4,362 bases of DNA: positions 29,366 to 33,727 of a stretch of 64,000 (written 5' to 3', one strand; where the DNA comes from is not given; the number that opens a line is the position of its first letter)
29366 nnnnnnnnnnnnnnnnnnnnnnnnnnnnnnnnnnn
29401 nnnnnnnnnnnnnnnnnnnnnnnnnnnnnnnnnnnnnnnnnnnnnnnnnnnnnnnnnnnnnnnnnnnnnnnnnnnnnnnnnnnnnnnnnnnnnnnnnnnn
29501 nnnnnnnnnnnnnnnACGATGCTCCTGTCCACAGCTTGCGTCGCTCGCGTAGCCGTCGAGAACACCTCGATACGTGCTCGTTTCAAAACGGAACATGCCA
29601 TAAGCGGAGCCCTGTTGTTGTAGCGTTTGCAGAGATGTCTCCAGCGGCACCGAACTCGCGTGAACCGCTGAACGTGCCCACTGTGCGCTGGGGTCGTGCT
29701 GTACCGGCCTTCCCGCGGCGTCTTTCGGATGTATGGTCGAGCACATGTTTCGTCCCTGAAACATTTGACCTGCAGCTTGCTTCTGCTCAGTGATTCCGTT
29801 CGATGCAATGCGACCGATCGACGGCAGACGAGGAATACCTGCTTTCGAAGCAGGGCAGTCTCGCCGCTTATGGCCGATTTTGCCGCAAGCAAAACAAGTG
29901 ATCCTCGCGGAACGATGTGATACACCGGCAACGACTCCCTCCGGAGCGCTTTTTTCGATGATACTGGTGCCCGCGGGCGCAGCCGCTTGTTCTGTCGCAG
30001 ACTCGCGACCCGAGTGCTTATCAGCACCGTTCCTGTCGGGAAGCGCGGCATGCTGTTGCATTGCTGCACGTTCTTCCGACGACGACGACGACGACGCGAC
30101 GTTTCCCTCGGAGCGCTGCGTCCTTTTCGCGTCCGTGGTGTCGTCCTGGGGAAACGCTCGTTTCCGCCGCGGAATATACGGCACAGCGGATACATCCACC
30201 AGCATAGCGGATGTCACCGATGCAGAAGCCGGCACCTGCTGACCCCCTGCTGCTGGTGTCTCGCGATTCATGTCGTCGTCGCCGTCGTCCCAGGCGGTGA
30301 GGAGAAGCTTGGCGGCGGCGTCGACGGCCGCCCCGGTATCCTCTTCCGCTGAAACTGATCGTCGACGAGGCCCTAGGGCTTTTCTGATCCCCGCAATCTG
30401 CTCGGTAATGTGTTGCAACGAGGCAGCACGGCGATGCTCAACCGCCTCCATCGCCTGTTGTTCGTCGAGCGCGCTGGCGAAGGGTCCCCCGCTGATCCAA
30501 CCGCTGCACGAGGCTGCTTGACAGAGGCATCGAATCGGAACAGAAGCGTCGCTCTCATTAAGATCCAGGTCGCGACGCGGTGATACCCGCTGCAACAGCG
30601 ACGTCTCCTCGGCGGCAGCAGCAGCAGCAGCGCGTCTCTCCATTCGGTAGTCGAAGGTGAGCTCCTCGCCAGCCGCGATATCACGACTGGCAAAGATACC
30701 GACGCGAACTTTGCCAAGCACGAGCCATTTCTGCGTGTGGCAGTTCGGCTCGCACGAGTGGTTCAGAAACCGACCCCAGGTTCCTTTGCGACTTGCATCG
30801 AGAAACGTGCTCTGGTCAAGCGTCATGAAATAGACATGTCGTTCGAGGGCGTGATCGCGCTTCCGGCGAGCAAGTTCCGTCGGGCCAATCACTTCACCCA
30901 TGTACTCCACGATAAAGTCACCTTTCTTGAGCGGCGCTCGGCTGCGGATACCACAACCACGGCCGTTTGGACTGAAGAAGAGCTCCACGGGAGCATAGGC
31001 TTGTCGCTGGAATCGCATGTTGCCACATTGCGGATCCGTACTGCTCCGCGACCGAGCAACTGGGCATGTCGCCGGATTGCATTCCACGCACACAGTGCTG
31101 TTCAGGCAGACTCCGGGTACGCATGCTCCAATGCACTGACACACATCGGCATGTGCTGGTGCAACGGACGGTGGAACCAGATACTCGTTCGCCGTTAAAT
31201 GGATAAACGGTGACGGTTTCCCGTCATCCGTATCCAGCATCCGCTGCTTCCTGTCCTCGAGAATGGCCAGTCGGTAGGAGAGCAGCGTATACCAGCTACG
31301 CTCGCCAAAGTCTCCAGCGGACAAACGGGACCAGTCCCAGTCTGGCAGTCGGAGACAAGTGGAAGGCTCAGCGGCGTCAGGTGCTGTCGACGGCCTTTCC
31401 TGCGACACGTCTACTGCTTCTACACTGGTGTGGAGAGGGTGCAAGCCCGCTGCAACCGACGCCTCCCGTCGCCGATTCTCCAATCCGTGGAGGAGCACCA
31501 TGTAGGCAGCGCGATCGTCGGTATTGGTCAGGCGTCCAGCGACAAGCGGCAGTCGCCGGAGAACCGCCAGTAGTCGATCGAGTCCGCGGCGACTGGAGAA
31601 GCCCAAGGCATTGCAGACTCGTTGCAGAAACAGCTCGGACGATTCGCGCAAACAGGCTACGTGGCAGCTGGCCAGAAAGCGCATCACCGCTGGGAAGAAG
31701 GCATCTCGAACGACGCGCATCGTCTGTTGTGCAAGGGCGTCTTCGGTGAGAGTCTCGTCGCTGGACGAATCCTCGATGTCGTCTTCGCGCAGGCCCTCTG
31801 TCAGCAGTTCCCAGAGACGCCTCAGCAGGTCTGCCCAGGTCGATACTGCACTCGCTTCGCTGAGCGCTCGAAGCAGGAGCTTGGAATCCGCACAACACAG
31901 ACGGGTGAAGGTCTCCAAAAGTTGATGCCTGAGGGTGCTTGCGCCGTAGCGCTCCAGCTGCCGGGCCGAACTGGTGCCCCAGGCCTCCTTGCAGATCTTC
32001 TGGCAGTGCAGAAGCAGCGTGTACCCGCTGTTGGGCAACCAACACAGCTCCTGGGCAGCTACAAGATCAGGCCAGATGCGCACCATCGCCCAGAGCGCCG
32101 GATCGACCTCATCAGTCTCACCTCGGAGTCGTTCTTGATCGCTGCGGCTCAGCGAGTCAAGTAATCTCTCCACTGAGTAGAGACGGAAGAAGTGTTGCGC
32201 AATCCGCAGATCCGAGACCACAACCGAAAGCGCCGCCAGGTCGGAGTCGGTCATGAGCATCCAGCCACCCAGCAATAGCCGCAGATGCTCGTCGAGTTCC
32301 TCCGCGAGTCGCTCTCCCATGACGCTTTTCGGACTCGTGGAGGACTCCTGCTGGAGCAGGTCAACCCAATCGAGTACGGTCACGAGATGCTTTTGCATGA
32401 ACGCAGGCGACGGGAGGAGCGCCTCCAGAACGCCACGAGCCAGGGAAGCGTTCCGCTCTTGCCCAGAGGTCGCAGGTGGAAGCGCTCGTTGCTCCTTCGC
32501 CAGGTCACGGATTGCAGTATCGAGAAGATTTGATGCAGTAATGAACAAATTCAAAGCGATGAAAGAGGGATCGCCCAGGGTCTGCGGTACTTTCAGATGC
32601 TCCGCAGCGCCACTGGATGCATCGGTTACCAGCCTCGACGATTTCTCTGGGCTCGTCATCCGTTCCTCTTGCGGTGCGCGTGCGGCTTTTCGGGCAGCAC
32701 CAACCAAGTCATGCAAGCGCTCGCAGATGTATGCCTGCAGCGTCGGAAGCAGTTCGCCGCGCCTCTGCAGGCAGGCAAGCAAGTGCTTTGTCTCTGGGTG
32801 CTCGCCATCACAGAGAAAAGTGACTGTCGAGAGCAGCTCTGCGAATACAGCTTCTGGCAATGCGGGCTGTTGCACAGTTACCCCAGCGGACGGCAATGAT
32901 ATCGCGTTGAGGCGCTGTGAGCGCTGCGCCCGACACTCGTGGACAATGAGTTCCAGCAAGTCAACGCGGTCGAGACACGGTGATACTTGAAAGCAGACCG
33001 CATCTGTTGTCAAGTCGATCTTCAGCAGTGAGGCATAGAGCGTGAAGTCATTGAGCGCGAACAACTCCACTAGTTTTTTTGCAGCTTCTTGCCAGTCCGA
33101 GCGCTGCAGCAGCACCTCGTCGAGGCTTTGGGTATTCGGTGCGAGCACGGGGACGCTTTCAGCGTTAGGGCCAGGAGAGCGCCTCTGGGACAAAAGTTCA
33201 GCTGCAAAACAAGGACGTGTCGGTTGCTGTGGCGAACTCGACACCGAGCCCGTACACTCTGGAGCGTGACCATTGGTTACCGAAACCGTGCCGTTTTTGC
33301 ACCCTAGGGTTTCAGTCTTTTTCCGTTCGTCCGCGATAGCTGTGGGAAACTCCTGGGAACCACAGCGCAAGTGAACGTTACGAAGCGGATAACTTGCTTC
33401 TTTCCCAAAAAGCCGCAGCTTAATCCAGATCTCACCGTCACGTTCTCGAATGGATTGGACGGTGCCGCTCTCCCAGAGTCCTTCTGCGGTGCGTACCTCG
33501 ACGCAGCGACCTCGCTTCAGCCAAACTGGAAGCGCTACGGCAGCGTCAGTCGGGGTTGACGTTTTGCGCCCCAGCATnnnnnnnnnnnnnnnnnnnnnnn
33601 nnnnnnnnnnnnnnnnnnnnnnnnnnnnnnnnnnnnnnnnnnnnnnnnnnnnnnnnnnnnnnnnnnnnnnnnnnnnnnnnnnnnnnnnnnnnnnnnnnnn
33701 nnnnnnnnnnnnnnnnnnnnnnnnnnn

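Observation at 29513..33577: Unusual domain combination: Tudor/chromo-barrel-like N-terminus + AWS-SET-postSET + C-terminal CCHC zinc knuckle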

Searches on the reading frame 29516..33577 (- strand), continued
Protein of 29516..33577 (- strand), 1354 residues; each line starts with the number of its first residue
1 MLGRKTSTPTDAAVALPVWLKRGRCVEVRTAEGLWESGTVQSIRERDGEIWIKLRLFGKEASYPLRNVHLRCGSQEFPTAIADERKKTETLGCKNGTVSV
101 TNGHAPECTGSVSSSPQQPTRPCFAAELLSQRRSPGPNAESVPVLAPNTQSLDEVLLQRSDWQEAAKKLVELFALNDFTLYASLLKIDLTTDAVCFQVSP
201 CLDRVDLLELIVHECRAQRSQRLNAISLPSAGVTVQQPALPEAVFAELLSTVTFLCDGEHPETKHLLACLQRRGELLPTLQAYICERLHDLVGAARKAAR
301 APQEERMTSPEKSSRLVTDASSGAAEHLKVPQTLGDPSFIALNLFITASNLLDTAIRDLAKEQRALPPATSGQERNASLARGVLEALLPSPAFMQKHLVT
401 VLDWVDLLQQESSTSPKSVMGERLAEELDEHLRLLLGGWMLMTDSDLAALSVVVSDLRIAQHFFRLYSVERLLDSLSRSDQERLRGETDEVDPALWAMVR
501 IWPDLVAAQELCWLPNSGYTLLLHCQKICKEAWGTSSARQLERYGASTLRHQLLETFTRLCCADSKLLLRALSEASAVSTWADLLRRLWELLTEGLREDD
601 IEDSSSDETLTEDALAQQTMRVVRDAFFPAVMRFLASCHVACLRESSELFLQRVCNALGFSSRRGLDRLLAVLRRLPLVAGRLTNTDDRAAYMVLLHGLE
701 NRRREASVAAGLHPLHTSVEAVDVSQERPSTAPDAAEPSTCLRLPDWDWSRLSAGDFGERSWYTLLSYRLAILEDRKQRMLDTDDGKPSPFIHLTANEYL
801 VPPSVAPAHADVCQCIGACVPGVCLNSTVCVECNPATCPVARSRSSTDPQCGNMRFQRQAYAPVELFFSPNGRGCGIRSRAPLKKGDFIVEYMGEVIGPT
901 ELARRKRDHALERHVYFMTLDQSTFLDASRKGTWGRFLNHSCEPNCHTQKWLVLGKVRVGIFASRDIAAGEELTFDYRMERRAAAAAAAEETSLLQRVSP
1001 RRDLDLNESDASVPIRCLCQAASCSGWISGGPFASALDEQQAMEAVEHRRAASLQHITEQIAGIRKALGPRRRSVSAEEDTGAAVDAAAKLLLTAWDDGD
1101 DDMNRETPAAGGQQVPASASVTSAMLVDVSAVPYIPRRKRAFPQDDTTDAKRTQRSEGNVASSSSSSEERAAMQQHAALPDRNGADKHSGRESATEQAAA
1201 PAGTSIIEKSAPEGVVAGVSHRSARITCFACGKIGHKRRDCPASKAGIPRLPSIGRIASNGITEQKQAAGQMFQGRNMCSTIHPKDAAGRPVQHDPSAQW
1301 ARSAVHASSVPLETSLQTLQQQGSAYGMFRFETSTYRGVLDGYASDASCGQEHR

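Call 39: search_protein_families(library=pfam, proteins=[P0005, P0007, P0009, P0013, P0020, P0016, P0034], max_evalue=0.01)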
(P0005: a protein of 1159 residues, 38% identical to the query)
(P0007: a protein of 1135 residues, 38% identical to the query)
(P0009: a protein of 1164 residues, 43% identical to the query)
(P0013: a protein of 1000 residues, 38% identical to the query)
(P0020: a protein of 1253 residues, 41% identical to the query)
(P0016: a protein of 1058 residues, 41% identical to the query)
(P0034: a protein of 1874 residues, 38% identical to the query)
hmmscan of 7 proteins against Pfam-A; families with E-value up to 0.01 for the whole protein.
P0005 (1159 aa): 3 families
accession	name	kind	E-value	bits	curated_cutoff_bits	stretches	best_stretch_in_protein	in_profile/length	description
PF00856.33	SET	-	1.8e-24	86.6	22.4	1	733-836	1-104/105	SET domain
PF17907.7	AWS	-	0.00067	20.1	23.3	1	679-717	7-38/39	AWS domain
PF00098.28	zf-CCHC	-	0.00067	20.1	20.8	1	1075-1091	2-18/18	Zinc knuckle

P0007 (1135 aa): 2 families
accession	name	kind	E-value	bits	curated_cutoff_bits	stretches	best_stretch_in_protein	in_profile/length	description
PF00856.33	SET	-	2.4e-28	99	22.4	1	826-930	1-105/105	SET domain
PF17907.7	AWS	-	6.8e-12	45.7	23.3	1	775-812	2-39/39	AWS domain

P0009 (1164 aa): 2 families
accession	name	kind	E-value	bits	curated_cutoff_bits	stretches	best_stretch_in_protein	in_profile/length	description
PF00856.33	SET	-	6.9e-29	100.8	22.4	1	828-932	1-105/105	SET domain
PF17907.7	AWS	-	2e-08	34.6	23.3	1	779-814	4-39/39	AWS domain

P0013 (1000 aa): 2 families
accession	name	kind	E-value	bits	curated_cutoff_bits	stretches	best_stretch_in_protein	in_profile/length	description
PF00856.33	SET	-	2e-26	92.9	22.4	1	671-774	1-104/105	SET domain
PF17907.7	AWS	-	5.7e-09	36.3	23.3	1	622-653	6-36/39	AWS domain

P0020 (1253 aa): 2 families
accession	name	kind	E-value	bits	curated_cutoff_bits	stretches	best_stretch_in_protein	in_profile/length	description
PF00856.33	SET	-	6.7e-27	94.4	22.4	1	648-751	1-104/105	SET domain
PF17907.7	AWS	-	4.7e-08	33.4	23.3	1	602-633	8-39/39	AWS domain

P0016 (1058 aa): 2 families
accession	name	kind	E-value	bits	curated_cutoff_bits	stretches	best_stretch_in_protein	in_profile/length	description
PF00856.33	SET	-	3.1e-25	89.1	22.4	1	799-905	1-105/105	SET domain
PF17907.7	AWS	-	9.9e-12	45.1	23.3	1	751-784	4-38/39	AWS domain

P0034 (1874 aa): 4 families
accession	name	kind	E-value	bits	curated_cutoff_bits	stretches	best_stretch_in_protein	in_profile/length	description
PF00856.33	SET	-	2.1e-25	89.6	22.4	1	878-983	1-104/105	SET domain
PF08236.17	SRI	-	1.5e-23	83.3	23.5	1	1784-1864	2-77/78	SRI (Set2 Rpb1 interacting) domain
PF00397.32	WW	-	3.2e-09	37.1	26.9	1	1535-1564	1-31/31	WW domain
PF17907.7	AWS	-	6.1e-09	36.2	23.3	1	829-863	3-38/39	AWS domain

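Call 40: list_cluster_members(proteins=[window:29516-33577:-, P0001, P0005, P0007, P0013, P0020, P0009])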
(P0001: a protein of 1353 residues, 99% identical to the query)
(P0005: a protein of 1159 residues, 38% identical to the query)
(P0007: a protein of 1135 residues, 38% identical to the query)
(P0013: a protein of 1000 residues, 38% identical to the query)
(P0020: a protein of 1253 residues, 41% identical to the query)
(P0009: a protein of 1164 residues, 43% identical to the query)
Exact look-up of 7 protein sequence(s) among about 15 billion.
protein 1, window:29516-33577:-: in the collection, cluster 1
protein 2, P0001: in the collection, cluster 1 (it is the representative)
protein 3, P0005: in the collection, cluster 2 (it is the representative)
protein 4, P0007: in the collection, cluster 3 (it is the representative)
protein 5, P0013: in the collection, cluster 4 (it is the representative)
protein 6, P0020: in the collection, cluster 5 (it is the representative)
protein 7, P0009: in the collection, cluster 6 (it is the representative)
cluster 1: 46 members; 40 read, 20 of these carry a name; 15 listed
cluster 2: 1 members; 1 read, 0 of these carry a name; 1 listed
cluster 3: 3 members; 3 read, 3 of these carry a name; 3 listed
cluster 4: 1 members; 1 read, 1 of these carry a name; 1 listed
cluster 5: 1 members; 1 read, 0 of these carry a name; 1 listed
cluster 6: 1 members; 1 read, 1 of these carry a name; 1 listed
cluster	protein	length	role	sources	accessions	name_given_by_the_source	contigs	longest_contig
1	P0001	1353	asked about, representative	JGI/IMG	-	-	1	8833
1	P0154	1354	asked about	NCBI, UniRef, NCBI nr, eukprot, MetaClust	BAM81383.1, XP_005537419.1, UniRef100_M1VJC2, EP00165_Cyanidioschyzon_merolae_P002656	similar to histone methyltransferase Set2p [Cyanidioschyzon merolae strain 10D] | Similar to histone methyltransferase Set2p n=1 Tax=Cyanidioschyzon merolae (strain ... | XP_005537419.1 similar to histone methyltransferase Set2p [Cyanidioschyzon merolae strain ...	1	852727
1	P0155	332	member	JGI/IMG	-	hypothetical protein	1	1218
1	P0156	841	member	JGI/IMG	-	hypothetical protein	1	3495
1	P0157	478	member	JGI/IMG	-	hypothetical protein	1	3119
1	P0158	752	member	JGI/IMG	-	hypothetical protein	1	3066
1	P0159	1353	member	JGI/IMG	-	hypothetical protein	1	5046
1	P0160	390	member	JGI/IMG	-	hypothetical protein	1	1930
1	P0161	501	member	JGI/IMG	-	hypothetical protein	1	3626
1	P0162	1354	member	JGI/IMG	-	hypothetical protein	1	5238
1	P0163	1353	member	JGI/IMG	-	hypothetical protein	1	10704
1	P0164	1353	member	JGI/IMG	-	hypothetical protein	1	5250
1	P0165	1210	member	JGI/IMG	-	hypothetical protein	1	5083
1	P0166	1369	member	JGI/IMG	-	hypothetical protein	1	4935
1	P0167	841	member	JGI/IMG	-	hypothetical protein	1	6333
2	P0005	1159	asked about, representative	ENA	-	-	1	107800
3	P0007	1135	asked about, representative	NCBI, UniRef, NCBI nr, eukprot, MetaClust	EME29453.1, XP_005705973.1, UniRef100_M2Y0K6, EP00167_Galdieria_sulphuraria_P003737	chondroitin-glucuronate 5-epimerase [Galdieria sulphuraria] | Chondroitin-glucuronate 5-epimerase n=1 Tax=Galdieria sulphuraria TaxID=130081 ... | XP_005705973.1 chondroitin-glucuronate 5-epimerase [Galdieria sulphuraria]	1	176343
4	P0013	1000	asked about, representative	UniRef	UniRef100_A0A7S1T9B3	Histone-lysine N-methyltransferase n=1 Tax=Compsopogon caeruleus TaxID=31354 ...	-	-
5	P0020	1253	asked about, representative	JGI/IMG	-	-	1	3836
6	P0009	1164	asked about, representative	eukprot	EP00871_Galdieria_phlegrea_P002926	jgi/Galph1/3634/GphlegSOOS_G2306.1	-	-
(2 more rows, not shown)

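Call 47: find_encoding_contigs(protein=P0005, flank=5000, max_places=2)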
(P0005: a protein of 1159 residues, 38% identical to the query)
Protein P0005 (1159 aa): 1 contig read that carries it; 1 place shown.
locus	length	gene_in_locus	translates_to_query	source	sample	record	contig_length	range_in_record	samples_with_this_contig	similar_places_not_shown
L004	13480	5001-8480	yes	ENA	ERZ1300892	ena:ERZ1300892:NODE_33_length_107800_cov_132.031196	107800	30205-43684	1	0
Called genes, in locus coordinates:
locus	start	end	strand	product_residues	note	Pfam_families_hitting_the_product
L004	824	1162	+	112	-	PF07432:Hc1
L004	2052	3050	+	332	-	PF00892:EamA, PF03151:TPT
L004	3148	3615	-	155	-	PF10163:EnY2 (weak)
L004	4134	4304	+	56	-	-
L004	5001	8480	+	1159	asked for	PF00856:SET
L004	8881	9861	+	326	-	PF00300:His_Phos_1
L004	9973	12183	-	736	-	PF02042:RWP-RK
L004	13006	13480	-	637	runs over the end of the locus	PF13640:2OG-FeII_Oxy_3, PF13661:2OG-FeII_Oxy_4, PF10637:Ofd1_CTDD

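Call 74: search_protein_families(library=pfam, alignment_id=A5, max_evalue=0.001)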
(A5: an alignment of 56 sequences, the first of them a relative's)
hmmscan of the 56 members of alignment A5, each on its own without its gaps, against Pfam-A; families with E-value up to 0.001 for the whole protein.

A. member 1, P0006 (4152 aa): 2 families
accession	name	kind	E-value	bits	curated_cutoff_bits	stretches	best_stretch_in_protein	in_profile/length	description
PF00856.33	SET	-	2.7e-106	349.6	22.4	5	1612-1719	1-103/105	SET domain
PF08666.17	SAF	-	2.5e-07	31.6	21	0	4019-4035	4-20/63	SAF domain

B. families by the number of members that match (of 56 scanned): 20 families
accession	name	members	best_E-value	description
PF00856.33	SET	56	2.7e-106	SET domain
PF17907.7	AWS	53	5.2e-16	AWS domain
PF00397.32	WW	10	1.4e-11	WW domain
PF08236.17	SRI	8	2.5e-24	SRI (Set2 Rpb1 interacting) domain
PF00855.23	PWWP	5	4.1e-36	PWWP domain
PF23011.2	PHD-1st_NSD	5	9.9e-28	Histone-lysine N-methyltransferase NSD-like, PHD zinc finger 1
PF22908.2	PHD_NSD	5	1.5e-15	Histone-lysine N-methyltransferase NSD-like, PHD zinc finger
PF00628.35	PHD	5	4.9e-11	PHD-finger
PF23004.2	PHDvar_NSD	4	8.6e-11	Histone-lysine N-methyltransferase NSD-like, variant PHD zinc finger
PF17982.7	C5HCH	3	3.5e-11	NSD Cys-His rich domain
PF00505.25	HMG_box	2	4.9e-27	HMG (high mobility group) box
PF13832.12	zf-HC5HC2H_2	2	0.00026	PHD-zinc-finger like domain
PF02902.25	Peptidase_C48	1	3e-33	Ulp1 protease family, C-terminal catalytic domain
PF09011.16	HMG_box_2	1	5.6e-24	HMG-box domain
PF07496.21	zf-CW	1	1.4e-11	CW-type Zinc Finger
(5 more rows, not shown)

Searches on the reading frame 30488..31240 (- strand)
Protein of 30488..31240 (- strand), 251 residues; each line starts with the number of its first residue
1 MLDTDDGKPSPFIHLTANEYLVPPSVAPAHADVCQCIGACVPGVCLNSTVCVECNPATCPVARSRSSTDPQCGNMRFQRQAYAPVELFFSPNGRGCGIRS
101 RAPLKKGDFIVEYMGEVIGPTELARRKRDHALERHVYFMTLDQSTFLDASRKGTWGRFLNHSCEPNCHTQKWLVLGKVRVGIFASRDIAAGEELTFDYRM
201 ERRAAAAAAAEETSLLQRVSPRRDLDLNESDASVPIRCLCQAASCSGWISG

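Call 46: find_homologous_proteins(query=window:30488-31240:-, max_evalue=1e-20)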
Query window:30488-31240:- (251 aa): 5 proteins with E <= 1e-20 among 1257 candidates.
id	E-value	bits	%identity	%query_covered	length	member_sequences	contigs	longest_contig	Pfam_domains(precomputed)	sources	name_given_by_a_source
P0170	2.4e-41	160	39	94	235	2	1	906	PF00856.34,PF17907.8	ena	-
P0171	9.2e-35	138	55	51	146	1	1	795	PF00856.34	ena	-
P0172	2.0e-30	124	46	58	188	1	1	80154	PF00856.34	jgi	jgi:histone-lysine N-methyltransferase SETD2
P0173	2.1e-23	101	36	76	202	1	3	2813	PF00856.34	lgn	-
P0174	6.8e-21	93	46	44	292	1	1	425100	PF00856.34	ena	-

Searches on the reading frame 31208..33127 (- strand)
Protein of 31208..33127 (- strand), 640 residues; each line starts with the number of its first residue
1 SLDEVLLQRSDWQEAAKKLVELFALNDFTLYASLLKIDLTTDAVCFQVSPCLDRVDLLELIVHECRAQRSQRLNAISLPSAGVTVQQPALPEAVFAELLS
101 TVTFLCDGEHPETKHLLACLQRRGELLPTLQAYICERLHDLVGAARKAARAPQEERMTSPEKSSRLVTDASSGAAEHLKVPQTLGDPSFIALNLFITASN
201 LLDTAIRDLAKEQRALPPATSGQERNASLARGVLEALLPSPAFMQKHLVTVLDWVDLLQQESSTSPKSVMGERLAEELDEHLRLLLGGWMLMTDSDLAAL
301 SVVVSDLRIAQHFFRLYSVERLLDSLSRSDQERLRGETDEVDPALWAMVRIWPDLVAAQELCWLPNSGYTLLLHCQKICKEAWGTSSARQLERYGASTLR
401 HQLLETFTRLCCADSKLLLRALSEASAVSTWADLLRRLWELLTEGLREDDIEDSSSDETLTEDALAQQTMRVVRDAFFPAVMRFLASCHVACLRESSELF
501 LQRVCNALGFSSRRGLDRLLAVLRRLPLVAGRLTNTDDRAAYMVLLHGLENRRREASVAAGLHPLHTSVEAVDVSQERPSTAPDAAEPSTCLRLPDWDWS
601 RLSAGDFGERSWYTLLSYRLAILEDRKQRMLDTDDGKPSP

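Call 35: predict_structure(alignment_id=A3)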
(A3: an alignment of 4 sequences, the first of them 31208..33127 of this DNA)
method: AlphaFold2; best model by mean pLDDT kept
length: 640 residues; sequences in the alignment: 4
mean_pLDDT: 57.3   pTM: 0.50
mean pLDDT of the five models: 57.3, 56.5, 56.0, 55.8, 53.4
residues with pLDDT >= 90: 0; 70-90: 166; 50-70: 260; < 50: 214
segments of 3 or more residues with pLDDT < 50: 1-7, 80-82, 151-185, 214-224, 263-270, 294-304, 330-341, 358-367, 384-395, 448-463, 528-532, 557-614, 621-640
pLDDT, mean of each block of 10 residues (from residue 1): 42 75 77 81 80 81 83 63 60 78 74 76 74 74 63 36 28 25 48 73 72 43 59 73 72 70 48 68 72 48 56 67 58 39 52 51 47 58 49 52 62 58 58 63 54 39 51 57 65 57 62 66 56 56 68 55 27 26 29 35 43 50 44 39
secondary structure, 60 per line:
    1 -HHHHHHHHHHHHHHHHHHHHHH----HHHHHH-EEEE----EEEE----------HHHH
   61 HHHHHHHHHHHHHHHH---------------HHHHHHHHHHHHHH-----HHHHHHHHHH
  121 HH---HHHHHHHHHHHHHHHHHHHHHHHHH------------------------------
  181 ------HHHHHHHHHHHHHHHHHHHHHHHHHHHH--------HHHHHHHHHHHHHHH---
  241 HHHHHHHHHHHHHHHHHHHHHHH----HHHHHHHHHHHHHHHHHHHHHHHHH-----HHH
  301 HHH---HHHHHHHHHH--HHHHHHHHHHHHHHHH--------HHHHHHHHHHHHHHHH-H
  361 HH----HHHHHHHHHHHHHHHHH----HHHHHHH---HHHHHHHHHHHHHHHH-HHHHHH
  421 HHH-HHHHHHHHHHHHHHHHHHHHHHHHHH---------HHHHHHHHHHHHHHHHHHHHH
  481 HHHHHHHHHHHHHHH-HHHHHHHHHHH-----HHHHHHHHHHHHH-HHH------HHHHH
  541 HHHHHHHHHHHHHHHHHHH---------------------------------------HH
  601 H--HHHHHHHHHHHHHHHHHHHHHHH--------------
elements in order (helices of 4 or more, strands of 3 or more residues): H2-23 H28-33 E35-38 E43-46 H57-76 H92-105 H111-122 H126-150 H187-214 H223-237 H241-263 H268-292 H298-303 H307-316 H319-334 H343-358 H367-383 H388-394 H398-413 H415-423 H425-450 H460-495 H497-507 H513-525 H536-559 H604-626
